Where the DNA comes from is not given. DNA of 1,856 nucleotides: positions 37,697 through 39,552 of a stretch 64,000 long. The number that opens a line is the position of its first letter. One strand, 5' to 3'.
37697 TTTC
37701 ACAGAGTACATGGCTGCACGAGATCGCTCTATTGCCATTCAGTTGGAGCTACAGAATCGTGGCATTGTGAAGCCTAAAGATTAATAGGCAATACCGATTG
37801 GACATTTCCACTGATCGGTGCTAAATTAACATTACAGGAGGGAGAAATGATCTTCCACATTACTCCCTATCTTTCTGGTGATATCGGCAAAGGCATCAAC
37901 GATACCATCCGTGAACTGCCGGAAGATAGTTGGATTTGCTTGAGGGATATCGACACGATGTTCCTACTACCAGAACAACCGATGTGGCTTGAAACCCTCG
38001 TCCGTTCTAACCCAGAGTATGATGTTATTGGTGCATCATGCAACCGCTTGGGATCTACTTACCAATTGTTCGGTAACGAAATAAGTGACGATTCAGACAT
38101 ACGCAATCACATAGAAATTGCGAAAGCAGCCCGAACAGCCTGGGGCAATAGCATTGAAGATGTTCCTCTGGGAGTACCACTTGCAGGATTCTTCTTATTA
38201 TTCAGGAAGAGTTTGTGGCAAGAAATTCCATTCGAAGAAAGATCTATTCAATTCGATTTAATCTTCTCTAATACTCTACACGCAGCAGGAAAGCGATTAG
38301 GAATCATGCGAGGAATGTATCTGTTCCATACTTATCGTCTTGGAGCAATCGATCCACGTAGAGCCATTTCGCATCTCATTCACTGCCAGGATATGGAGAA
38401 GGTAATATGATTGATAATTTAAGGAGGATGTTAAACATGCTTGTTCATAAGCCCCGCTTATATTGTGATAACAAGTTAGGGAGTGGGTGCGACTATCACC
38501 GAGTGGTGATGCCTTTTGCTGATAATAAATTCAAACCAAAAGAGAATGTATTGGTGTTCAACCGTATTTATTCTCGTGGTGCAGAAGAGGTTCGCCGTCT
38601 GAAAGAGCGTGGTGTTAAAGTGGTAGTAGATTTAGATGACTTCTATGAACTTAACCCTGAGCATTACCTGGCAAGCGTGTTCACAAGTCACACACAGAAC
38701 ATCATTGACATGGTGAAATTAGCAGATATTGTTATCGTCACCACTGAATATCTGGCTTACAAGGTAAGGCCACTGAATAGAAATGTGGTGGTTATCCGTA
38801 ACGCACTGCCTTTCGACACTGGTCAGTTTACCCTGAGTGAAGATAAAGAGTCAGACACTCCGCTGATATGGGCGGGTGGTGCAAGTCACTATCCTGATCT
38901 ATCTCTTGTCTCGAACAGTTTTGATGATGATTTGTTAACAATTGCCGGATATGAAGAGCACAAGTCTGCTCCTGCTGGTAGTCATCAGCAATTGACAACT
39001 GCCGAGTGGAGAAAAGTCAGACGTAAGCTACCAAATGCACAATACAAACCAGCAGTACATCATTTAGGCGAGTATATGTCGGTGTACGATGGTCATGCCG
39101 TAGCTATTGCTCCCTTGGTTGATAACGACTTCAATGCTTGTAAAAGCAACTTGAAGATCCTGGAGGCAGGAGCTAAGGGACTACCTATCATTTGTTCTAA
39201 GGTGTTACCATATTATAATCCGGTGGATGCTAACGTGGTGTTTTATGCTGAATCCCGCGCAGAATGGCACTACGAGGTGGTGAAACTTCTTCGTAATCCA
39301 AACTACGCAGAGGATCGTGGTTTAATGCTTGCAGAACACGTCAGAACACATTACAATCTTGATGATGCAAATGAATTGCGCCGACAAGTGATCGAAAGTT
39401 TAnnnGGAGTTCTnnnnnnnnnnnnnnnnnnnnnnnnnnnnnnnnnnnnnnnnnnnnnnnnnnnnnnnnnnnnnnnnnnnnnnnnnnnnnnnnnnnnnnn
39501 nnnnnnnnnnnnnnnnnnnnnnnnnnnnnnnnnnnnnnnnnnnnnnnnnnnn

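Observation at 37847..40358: Three consecutive putative sugar transferases, two of them GT-B paralogs, directly upstream of the replisome genes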

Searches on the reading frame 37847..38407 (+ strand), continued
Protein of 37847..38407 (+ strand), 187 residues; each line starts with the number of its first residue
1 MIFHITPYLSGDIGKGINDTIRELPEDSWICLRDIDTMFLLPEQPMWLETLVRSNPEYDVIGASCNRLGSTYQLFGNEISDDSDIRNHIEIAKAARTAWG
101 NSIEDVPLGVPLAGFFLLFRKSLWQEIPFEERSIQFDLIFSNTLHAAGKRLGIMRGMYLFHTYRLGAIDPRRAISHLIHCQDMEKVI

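Call 102: search_dna_similar(query=window:37847-38407:+, collection=phages, mode=protein, max_evalue=0.001, max_rows=40, rows=spread)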
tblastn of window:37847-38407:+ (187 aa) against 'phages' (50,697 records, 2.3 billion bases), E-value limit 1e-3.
Records with a match: 142; places in all: 142; records where one place covers at least 80% of the query: 142.
Best place of each record, by identity: 80-90% 5; 60-80% 127; <60% 10.
By first word of the organism name: Escherichia 106; Klebsiella 9; Cellulophaga 8; Campylobacter 5; Justusliebigvirus 3; Phapecoctavirus 3; Enterobacteria 1; Salmonella 1; Serratia 1; Citrobacter 1; and 4 more.
By host as written in the record: Escherichia coli 29; Escherichia coli K-12 MG1655 18; - 12; Campylobacter jejuni 5; Escherichia sp. 5; Escherichia coli K-12 4; Escherichia coli EC3.18 4; Escherichia coli O177 3; and 44 more.
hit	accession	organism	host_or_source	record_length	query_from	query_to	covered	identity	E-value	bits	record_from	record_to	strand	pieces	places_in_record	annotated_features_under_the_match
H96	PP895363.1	Klebsiella phage FKP3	Klebsiella pneumoniae CG258-ST307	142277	1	187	100%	82.9%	4e-103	330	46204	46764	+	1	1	glycosyltransferase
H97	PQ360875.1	Klebsiella phage phi1_175008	Klebsiella pneumoniae 135080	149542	1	187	100%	81.8%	5e-102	327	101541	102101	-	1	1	glycosyltransferase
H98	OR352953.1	Escherichia phage AV123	Escherichia coli ESBL012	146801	1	187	100%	79.1%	9e-91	295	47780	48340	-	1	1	hypothetical protein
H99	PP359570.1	Escherichia phage ALITA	Escherichia coli K-12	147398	1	187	100%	79.1%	9e-91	295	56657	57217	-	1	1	glycosyltransferase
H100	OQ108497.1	Escherichia phage EC_OE_11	MDR Escherichia coli 11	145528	1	187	100%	78.6%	4e-91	295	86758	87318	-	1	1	hypothetical protein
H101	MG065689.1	Campylobacter phage A110a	Campylobacter jejuni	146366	1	187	100%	78.6%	4e-91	295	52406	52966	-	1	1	record has no annotation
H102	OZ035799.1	Justusliebigvirus alia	-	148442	1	187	100%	78.6%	4e-91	295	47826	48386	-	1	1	record has no annotation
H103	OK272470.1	Escherichia phage JLBYU50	Escherichia coli K-12 MG1655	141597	1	187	100%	78.6%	9e-91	295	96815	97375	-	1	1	putative glycosyltransferase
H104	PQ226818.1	Escherichia phage vB_EcoM_AMO3598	Escherichia sp.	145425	1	187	100%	78.6%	9e-91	295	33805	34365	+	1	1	hypothetical protein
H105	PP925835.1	Escherichia phage Nernie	Escherichia coli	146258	1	187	100%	78.6%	9e-91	295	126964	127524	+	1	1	glycosyltransferase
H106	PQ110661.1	Escherichia phage vB_EcoM_ZYD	Escherichia coli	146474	1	187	100%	78.6%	9e-91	295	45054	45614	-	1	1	glycosyltransferase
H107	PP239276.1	Escherichia phage BME3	Escherichia coli ATCC 15597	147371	1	187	100%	78.6%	9e-91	295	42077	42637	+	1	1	glycosyltransferase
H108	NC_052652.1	Escherichia phage vB_EcoM_PHB05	shiga toxin-producing Escherichia coli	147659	1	187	100%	78.6%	9e-91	295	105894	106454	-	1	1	glycosyltransferase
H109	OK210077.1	Serratia phage KKP_3264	Serratia fonticola KKP3084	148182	1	187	100%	78.6%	9e-91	295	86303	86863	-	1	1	hypothetical protein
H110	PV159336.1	Escherichia phage W22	Escherichia sp.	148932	1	187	100%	78.6%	9e-91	295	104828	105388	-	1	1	W22000165: glycosyltransferase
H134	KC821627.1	Cellulophaga phage phi18:2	Cellulophaga baltica #18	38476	12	178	89%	34.1%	5e-20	92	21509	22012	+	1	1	putative glycosyltransferase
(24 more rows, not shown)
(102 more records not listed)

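Call 104: get_annotated_region(hit=H134, flank=9000)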
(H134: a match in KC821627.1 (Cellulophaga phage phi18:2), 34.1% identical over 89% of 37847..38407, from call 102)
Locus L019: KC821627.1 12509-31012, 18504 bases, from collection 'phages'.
description: Cellulophaga phage phi18:2, complete genome.
organism: Cellulophaga phage phi18:2 (NCBI taxid 1327995)
taxonomy: Viruses; Duplodnaviria; Heunggongvirae; Uroviricota; Caudoviricetes; Helsingorvirus; Helsingorvirus Cba181
host: Cellulophaga baltica #18; source: seawater; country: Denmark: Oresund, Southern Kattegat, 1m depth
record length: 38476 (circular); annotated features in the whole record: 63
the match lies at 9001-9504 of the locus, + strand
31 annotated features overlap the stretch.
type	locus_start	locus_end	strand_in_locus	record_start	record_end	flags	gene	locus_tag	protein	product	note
CDS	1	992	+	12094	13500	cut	-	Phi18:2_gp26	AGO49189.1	virulance associated protein E, VirE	annotation based on sequence similarity to NCBI YP_004448767, CDD cl14928, and Pfam PF05272.6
CDS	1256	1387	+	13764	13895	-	-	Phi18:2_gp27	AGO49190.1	hypothetical protein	-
CDS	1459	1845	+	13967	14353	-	-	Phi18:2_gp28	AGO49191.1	hypothetical protein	-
CDS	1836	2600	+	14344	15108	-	-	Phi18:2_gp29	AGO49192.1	VRR-NUC domain containing protein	restriction endonuclease like; annotation based on sequence similarity to NCBI YP_006560372, CDD pfam08774, and Pfam ...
CDS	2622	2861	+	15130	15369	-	-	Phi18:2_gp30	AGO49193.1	hypothetical protein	-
CDS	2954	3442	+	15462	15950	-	-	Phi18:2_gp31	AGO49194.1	phage terminase small subunit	annotation based on sequence similarity to NCBI EGM24538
CDS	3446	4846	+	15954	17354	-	-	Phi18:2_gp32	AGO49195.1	phage terminase large subunit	annotation based on sequence similarity to NCBI YP_006560621, CDD cl02216, and Pfam PF03237.10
CDS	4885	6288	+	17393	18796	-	-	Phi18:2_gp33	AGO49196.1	phage portal protein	annotation based on sequence similarity to NCBI YP_003123543, CDD TIGR01537, Pfam PF04860.7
CDS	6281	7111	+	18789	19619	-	-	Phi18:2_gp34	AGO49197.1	phage minor capsid protein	annotation based on sequence similarity to NCBI YP_112494, CDD cl10072, and Pfam PF04233.9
CDS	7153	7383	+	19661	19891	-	-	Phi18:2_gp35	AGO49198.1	hypothetical protein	-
CDS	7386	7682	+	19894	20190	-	-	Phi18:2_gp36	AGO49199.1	hypothetical protein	-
CDS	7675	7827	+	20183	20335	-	-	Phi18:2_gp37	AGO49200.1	hypothetical protein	-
CDS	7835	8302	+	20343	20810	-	-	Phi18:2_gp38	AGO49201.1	DNA methylase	annotation based on sequence similarity to NCBI YP_001832957, CDD cl16911, and Pfam PF13578.1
CDS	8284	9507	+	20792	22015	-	-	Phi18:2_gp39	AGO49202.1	putative glycosyltransferase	annotation based on sequence similarity to NCBI YP_447535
CDS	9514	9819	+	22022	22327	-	-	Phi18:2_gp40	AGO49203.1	hypothetical protein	-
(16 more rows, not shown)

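Call 117: search_protein_families(library=pfam, proteins=[L019:8284-9504:+, L019:7835-8299:+], max_evalue=0.01)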
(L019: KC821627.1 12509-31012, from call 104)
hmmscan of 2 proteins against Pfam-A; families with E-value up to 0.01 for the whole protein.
L019:8284-9504:+ (407 aa): 1 family
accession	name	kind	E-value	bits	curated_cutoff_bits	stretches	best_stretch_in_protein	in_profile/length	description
PF04765.19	TOD1_MUCI70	-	7.9e-08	32.4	21.4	1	36-193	121-293/314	TOD1/MUCI70, glycosyltransferase-like domain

L019:7835-8299:+ (155 aa): 1 family
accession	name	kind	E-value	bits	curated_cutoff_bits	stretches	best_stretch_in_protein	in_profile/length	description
PF13578.12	Methyltransf_24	-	8.1e-09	36.8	26.3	1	28-74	58-105/105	Methyltransferase domain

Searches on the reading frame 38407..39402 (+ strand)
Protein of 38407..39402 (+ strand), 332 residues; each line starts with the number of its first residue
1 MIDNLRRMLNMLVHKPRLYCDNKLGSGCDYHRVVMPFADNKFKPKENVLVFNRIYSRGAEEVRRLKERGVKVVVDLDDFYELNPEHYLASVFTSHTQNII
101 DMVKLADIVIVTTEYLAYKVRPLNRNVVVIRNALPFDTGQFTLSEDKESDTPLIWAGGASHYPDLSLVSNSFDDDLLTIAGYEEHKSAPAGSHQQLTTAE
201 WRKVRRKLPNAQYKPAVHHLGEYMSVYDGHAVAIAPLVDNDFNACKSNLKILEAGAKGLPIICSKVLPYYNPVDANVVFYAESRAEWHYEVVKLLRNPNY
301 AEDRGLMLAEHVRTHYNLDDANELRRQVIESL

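Call 3: search_protein_families(library=pfam, proteins=[window:38407-39402:+], max_evalue=1)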
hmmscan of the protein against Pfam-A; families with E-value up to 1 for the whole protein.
window:38407-39402:+ (332 aa): 2 families
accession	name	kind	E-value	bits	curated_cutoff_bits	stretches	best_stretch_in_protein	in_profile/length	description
PF13692.12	Glyco_trans_1_4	-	0.0003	21.5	27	1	203-297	48-142/142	Glycosyl transferases group 1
PF13524.12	Glyco_trans_1_2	-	0.018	15.4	25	1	192-318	22-135/144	Glycosyl transferase-like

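Call 4: search_protein_families(library=phrogs, proteins=[window:38407-39402:+], max_evalue=0.1)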
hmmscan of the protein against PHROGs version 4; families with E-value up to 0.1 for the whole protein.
window:38407-39402:+ (332 aa): 2 families
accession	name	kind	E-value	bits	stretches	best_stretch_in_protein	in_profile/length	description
phrog_7162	-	moron, auxiliary metabolic gene and host takeover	7.6e-140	466.5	1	17-332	3-308/309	glycosyltransferase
phrog_5061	-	unknown function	0.045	15.1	1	54-117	72-137/163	-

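Call 19: search_protein_families(library=ncbifam, proteins=[window:38407-39402:+], max_evalue=0.1)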
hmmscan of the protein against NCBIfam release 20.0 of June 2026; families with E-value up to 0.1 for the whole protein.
window:38407-39402:+ (332 aa): 1 family
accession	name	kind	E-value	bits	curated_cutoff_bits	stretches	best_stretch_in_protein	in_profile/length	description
NF053658.1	SSO5209_fam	equivalog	0.081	12.6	140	0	46-81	40-75/81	SSO5209 family protein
